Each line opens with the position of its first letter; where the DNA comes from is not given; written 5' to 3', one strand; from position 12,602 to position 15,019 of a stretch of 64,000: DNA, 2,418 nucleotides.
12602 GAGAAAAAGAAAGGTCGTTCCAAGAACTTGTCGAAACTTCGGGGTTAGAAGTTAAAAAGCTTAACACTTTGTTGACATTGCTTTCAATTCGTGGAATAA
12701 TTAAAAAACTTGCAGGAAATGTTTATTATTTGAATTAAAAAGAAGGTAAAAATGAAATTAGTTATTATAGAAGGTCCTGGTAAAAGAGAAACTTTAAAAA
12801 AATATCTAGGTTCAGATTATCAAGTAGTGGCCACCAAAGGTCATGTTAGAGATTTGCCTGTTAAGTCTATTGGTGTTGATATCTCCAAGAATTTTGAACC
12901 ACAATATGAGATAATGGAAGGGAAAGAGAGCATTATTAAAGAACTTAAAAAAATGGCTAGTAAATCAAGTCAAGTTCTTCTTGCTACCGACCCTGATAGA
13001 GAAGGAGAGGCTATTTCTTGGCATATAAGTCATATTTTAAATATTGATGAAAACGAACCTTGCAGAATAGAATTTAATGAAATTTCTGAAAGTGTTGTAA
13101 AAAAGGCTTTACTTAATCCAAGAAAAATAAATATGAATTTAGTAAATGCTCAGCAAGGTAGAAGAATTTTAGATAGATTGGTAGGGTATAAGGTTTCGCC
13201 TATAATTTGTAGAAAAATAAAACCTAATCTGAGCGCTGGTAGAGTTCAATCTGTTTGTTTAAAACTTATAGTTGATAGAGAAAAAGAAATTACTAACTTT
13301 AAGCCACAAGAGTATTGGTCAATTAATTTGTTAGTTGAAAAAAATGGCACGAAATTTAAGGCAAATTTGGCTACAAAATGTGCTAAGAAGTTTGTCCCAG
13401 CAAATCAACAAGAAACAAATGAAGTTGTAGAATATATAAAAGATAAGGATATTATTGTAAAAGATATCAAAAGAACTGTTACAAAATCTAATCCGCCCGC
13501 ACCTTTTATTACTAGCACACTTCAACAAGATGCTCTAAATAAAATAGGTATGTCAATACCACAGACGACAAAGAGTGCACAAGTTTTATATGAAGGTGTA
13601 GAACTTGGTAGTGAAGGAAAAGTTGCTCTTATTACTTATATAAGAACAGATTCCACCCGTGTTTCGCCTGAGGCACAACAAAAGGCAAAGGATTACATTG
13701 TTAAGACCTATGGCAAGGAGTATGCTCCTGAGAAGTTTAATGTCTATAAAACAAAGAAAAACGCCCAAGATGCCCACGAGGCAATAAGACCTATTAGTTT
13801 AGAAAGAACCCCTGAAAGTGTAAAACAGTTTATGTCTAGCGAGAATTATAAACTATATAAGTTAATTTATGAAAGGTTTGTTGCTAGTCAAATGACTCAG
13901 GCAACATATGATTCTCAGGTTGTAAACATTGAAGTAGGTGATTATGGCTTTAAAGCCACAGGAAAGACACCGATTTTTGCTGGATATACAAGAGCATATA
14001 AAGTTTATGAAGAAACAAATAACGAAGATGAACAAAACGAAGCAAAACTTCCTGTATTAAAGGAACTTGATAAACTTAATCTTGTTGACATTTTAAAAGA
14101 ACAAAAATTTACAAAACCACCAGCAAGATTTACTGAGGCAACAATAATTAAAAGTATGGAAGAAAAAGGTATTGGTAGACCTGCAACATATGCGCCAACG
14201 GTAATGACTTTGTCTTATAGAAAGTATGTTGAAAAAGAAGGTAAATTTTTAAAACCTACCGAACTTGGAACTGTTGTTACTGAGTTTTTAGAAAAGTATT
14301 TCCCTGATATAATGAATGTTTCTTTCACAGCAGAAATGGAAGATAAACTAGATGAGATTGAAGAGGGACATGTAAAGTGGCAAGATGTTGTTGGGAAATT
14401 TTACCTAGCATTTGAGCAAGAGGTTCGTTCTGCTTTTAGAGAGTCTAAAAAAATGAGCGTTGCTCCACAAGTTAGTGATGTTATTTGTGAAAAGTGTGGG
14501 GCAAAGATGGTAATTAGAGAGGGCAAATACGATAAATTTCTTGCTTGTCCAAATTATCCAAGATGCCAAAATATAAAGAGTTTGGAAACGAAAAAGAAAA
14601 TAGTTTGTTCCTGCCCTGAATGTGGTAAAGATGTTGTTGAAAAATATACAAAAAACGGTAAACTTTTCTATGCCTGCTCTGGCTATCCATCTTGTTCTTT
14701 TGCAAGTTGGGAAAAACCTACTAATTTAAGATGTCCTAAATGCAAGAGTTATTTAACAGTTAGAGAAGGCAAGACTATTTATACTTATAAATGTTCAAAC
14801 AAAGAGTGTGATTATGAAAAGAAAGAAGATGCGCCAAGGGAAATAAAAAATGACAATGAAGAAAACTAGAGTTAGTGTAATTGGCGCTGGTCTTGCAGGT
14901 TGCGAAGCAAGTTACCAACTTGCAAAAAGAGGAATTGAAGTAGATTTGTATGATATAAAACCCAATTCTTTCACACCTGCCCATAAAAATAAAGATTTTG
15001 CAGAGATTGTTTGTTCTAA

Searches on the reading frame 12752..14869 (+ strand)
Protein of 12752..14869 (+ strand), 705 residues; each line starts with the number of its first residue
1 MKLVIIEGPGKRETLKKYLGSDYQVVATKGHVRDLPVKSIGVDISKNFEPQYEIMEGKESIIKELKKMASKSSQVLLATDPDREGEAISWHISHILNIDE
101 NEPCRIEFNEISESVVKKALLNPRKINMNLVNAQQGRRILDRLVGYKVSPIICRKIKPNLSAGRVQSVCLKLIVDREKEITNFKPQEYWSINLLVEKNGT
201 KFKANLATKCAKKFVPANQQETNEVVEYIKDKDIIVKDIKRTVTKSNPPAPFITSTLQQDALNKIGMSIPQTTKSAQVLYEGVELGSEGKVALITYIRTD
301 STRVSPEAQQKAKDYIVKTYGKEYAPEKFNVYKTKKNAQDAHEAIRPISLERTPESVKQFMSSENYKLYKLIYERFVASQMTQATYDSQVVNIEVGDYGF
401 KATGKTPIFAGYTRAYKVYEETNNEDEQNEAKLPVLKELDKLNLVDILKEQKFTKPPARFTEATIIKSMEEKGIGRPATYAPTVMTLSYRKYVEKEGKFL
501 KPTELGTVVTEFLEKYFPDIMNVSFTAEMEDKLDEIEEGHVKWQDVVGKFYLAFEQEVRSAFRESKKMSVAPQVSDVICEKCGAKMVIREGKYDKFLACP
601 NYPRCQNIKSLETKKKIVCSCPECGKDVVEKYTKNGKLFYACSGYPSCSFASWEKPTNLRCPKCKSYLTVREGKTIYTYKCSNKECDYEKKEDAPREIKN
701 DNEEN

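Call 15: find_encoding_contigs(protein=window:12752-14869:+, flank=10000, max_places=10)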
Protein window:12752-14869:+ (705 aa): 3 contigs read that carry it; 2 places shown.
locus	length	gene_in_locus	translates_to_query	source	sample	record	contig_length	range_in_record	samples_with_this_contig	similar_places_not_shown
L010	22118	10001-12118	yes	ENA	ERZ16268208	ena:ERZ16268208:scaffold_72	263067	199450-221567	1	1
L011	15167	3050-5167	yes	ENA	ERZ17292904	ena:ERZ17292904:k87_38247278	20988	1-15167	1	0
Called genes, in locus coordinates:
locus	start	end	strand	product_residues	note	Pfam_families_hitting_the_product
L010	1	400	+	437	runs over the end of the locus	PF02881:SRP54_N, PF00448:SRP54, PF13401:AAA_22 (weak), PF02978:SRP_SPB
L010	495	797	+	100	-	PF00886:Ribosomal_S16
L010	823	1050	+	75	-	PF13083:KH_KhpA-B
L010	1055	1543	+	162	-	PF01782:RimM, PF24986:PRC_RimM (weak)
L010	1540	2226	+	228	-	PF01746:tRNA_m1G_MT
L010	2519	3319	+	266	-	PF03747:ADP_ribosyl_GH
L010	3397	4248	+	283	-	PF04055:Radical_SAM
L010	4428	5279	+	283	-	PF01926:MMR_HSR1, PF02421:FeoB_N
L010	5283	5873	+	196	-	PF01351:RNase_HII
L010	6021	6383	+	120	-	PF08378:NERD (weak), PF02021:UPF0102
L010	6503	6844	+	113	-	PF01245:Ribosomal_L19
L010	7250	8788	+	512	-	PF05362:Lon_C, PF13541:ChlI, PF00493:MCM (faint), PF00158:Sigma54_activat (faint), PF01078:Mg_chelatase, PF07728:AAA_5, PF13335:Mg_chelatase_C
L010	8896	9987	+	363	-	PF02481:DNA_processg_A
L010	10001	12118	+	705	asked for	PF01751:Toprim, PF01131:Topoisom_bac, PF01396:Zn_ribbon_Top1, PF13408:Zn_ribbon_recom (faint), PF01396:Zn_ribbon_Top1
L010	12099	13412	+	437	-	PF01134:GIDA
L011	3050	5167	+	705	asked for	PF01751:Toprim, PF01131:Topoisom_bac, PF01396:Zn_ribbon_Top1, PF13408:Zn_ribbon_recom (faint), PF01396:Zn_ribbon_Top1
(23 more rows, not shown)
